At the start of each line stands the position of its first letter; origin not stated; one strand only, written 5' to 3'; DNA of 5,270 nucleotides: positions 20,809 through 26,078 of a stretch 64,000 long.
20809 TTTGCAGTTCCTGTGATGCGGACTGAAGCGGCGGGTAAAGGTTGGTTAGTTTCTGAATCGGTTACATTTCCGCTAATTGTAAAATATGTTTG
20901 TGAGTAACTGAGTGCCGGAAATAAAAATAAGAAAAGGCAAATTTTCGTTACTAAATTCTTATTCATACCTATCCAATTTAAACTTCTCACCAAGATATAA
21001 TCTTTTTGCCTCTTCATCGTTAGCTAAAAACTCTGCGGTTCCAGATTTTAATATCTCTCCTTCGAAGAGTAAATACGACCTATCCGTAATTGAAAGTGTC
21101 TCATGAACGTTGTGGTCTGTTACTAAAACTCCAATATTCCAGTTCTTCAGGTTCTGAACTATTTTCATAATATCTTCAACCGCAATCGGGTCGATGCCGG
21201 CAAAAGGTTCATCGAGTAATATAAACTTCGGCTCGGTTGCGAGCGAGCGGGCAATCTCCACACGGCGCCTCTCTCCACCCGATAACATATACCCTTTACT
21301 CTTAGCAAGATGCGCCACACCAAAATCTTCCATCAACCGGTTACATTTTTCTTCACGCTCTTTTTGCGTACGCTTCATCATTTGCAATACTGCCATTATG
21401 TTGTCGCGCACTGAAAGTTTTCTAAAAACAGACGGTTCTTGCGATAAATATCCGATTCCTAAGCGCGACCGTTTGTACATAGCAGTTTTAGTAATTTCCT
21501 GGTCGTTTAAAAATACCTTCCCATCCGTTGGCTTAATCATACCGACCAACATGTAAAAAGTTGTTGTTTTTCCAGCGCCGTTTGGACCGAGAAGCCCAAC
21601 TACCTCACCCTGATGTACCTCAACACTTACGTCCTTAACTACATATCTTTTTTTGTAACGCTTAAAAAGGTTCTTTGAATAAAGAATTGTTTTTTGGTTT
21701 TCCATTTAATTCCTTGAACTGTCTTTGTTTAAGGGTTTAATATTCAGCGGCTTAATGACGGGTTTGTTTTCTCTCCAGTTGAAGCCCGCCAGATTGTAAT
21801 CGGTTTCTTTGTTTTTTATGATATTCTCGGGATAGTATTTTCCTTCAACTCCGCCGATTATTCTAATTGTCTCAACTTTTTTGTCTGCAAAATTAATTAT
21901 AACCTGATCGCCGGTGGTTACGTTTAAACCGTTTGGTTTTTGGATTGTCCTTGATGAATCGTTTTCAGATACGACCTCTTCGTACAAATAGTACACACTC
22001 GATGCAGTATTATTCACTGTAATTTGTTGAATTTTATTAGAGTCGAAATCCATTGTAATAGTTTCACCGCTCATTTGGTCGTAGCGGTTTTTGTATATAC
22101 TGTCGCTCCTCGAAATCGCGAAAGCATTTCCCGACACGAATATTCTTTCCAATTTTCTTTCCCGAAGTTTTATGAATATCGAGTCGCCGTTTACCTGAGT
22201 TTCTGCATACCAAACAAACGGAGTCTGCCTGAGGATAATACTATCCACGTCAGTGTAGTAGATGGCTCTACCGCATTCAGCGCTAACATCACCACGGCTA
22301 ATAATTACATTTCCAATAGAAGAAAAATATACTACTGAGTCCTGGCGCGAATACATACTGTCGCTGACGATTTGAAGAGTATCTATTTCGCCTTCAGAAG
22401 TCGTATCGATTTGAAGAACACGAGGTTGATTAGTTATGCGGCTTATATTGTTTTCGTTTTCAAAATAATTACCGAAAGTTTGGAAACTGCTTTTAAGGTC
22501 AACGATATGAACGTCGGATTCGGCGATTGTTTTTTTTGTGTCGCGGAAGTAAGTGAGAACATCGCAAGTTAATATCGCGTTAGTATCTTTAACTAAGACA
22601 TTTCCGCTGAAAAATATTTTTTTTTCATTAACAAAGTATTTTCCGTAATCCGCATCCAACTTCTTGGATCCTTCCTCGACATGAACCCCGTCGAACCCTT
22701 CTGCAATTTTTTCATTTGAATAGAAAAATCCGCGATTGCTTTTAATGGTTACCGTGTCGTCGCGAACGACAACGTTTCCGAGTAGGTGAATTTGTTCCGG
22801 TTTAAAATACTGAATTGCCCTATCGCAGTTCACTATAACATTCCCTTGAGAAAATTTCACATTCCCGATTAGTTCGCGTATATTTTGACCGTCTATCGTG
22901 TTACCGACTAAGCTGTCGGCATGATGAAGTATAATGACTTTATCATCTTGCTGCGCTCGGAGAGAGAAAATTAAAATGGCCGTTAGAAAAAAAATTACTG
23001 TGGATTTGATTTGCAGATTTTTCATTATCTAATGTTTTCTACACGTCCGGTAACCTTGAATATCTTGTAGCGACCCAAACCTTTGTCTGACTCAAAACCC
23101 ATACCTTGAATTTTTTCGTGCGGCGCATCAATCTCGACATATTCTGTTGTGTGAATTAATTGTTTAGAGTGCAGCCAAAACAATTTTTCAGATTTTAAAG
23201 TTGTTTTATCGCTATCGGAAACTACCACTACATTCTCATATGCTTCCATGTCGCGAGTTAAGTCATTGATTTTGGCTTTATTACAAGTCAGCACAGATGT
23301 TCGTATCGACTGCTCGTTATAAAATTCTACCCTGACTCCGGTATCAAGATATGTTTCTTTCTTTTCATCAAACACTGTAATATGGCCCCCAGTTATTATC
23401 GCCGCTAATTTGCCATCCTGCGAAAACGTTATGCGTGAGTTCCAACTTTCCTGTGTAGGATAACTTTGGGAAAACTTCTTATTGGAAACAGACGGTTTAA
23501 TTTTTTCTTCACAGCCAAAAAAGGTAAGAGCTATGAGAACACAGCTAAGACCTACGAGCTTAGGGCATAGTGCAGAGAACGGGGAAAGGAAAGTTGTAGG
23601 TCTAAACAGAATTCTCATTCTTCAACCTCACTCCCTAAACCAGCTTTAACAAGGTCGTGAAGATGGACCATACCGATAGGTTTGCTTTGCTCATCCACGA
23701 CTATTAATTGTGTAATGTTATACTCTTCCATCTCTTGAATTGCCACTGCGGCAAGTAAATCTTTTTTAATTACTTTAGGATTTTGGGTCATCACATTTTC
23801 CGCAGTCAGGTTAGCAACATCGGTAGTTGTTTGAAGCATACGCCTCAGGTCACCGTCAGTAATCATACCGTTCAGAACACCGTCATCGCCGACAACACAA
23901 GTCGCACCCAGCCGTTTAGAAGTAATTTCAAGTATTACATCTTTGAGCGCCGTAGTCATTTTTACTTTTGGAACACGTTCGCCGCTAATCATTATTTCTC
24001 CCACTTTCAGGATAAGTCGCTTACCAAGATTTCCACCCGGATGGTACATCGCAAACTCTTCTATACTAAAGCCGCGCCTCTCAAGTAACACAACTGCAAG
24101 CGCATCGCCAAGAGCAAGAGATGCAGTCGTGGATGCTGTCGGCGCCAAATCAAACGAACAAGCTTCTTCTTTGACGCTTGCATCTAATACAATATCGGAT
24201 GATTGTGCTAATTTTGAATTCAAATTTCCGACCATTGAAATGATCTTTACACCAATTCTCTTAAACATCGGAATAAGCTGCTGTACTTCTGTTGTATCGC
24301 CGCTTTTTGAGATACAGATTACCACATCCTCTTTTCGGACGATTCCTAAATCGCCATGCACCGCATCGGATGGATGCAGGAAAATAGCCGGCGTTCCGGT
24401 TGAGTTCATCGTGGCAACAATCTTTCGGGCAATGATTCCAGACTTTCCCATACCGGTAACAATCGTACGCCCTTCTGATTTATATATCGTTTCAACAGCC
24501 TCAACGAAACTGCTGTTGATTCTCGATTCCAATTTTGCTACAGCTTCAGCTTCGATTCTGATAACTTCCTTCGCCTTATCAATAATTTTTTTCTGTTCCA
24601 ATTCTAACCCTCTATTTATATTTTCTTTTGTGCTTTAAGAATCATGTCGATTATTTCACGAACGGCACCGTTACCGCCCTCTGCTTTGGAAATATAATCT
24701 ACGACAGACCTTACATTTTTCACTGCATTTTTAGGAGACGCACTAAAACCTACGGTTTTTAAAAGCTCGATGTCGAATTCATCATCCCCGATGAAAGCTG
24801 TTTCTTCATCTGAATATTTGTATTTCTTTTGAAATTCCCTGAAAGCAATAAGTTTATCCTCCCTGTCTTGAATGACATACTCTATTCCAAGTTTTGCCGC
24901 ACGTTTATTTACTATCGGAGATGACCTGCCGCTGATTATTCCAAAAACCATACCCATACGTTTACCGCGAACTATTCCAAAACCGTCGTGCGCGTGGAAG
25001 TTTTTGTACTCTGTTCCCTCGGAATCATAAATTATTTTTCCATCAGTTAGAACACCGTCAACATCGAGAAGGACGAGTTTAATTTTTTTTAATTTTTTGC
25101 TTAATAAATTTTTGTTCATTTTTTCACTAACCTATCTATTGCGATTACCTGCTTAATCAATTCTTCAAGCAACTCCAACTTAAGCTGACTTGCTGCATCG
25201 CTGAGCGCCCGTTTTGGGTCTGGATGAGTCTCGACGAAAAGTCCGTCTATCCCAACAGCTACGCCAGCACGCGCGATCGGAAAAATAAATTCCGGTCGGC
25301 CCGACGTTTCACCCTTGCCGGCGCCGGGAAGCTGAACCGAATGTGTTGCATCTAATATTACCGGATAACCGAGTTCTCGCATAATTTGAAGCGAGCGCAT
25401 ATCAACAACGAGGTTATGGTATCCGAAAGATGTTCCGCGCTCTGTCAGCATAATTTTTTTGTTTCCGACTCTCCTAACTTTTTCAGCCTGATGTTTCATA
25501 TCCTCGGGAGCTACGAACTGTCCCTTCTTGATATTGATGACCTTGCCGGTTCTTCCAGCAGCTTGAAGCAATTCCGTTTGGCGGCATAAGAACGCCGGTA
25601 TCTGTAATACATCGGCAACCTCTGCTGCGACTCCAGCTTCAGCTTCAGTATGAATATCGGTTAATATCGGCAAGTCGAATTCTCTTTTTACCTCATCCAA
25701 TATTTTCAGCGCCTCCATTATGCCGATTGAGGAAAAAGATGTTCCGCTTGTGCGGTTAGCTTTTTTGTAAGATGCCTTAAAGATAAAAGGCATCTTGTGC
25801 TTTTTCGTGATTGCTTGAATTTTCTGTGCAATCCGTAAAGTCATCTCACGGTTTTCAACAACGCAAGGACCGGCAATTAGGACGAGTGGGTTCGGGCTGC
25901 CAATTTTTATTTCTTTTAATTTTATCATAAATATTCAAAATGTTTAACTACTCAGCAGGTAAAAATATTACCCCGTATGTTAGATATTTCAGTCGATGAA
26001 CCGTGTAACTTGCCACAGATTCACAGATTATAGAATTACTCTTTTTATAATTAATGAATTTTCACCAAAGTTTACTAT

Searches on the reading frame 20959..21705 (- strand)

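Call 60: search_protein_families(library=pfam, proteins=[window:20959-21705:-], max_evalue=0.00001)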
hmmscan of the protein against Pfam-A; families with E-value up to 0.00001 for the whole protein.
window:20959-21705:- (248 aa): 2 families
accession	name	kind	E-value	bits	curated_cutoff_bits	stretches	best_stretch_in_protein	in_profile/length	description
PF00005.33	ABC_tran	-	5.4e-37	127.9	25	1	23-169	1-137/137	ABC transporter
PF13304.12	AAA_21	-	2.8e-07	31.3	27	0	156-200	256-300/304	AAA domain, putative AbiEii toxin, Type IV TA system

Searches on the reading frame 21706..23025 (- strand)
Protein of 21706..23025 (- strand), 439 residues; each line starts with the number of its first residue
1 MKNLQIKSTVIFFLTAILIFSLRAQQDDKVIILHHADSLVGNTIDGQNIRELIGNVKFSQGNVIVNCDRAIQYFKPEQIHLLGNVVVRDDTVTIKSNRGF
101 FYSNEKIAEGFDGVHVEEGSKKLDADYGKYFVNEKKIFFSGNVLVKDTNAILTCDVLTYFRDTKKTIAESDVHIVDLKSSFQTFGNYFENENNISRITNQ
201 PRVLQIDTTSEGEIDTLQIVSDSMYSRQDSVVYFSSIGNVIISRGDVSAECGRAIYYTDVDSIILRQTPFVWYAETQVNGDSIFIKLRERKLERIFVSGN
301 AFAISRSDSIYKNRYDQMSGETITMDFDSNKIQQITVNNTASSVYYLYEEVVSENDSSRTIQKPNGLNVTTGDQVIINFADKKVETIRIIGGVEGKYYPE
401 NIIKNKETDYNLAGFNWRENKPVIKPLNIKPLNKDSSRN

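Call 60: search_protein_families(library=pfam, proteins=[window:21706-23025:-], max_evalue=0.00001)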
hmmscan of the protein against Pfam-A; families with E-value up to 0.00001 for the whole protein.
window:21706-23025:- (439 aa): 2 families
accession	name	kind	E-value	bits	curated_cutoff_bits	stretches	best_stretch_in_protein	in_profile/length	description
PF13100.11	OstA_2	-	2.1e-18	66.9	21.2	1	30-182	3-156/158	OstA-like protein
PF03968.19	LptD_N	-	3.6e-08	34.1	20.4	0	50-164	16-112/113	LptA/(LptD N-terminal domain) LPS transport protein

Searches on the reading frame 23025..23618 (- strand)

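Call 60: search_protein_families(library=pfam, proteins=[window:23025-23618:-], max_evalue=0.00001)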
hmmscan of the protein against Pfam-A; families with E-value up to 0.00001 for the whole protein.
window:23025-23618:- (197 aa): 1 family
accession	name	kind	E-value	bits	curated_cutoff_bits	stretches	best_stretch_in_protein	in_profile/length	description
PF06835.18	LptC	-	3.9e-15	56.4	21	1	61-193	40-174/175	Lipopolysaccharide-assembly, LptC-related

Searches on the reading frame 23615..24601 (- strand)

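Call 60: search_protein_families(library=pfam, proteins=[window:23615-24601:-], max_evalue=0.00001)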
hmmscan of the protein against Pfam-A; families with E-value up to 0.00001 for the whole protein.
window:23615-24601:- (328 aa): 2 families
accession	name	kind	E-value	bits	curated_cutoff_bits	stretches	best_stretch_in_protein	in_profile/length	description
PF01380.27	SIS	-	4.2e-24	85.3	25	1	40-170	3-130/131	SIS domain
PF00571.33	CBS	-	9.9e-18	64.7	24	1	268-321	2-55/57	CBS domain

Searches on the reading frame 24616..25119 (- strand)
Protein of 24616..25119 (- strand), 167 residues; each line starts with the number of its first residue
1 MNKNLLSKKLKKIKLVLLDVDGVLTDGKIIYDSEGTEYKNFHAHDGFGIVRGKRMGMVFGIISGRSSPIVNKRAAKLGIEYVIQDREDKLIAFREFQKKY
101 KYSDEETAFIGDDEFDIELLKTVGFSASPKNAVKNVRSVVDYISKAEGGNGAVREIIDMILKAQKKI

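Call 60: search_protein_families(library=pfam, proteins=[window:24616-25119:-], max_evalue=0.00001)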
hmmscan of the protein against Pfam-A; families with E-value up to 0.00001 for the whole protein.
window:24616-25119:- (167 aa): 2 families
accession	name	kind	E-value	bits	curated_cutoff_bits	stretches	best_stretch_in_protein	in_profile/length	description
PF08282.18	Hydrolase_3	-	5.1e-10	39.9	20.9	1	82-152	181-251/255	haloacid dehalogenase-like hydrolase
PF00702.32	Hydrolase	-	5.9e-08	33.8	26.4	0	53-124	111-191/191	haloacid dehalogenase-like hydrolase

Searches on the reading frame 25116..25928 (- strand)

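Call 60: search_protein_families(library=pfam, proteins=[window:25116-25928:-], max_evalue=0.00001)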
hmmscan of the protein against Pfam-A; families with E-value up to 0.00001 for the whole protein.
window:25116-25928:- (270 aa): 1 family
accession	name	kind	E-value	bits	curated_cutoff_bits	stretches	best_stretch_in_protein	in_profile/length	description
PF00793.26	DAHP_synth_1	-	1.8e-72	244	25.5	1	5-266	7-266/270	DAHP synthetase I family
